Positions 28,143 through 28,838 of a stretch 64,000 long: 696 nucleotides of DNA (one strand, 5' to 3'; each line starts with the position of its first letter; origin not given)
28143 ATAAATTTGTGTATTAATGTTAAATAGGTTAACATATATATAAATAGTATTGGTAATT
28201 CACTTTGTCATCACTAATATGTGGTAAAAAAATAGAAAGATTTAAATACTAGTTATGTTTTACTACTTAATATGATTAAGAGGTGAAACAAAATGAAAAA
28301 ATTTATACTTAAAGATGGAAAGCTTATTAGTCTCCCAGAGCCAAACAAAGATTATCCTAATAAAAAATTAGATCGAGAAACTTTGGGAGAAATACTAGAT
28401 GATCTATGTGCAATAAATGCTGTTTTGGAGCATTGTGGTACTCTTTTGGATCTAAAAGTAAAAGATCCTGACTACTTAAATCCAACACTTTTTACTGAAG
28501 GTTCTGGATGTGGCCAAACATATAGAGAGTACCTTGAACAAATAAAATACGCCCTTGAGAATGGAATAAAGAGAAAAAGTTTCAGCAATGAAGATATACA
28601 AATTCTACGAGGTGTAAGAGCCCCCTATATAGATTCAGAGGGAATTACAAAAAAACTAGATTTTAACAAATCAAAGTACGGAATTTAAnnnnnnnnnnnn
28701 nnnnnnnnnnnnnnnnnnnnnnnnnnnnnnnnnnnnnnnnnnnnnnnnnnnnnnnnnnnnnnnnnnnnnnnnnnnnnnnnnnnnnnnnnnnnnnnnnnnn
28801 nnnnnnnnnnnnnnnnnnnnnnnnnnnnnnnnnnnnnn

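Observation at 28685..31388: Two-gene operon: fused PriS-PriL(CTD) single-chain primase preceded by a 457-aa HExxH metalloprotease-like protein, with a divergent small Toprim protein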

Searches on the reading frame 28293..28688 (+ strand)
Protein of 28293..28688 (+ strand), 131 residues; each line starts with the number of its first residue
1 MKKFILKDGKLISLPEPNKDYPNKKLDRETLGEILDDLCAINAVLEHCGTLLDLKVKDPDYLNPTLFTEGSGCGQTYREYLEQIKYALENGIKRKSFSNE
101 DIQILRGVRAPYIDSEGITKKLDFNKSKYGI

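Call 3: search_protein_families(library=pfam, proteins=[window:28293-28688:+], max_evalue=0.1)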
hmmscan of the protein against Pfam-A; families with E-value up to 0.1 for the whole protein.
window:28293-28688:+ (131 aa): 0 families

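Call 4: search_protein_families(library=ncbifam, proteins=[window:28293-28688:+], max_evalue=0.1)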
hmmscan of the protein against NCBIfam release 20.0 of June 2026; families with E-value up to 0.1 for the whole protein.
window:28293-28688:+ (131 aa): 1 family
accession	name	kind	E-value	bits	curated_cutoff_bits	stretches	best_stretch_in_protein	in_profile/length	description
NF001604.0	PRK00398.1-1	equivalog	0.028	14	103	1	95-113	11-29/48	DNA-directed RNA polymerase subunit P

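Call 59: search_protein_families(library=phrogs, proteins=[window:28293-28688:+], max_evalue=0.1)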
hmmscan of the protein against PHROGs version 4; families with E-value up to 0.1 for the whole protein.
window:28293-28688:+ (131 aa): 0 families

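Call 60: search_protein_families(library=padloc, proteins=[window:28293-28688:+], max_evalue=0.1)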
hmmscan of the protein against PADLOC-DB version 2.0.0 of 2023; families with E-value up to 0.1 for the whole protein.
window:28293-28688:+ (131 aa): 0 families
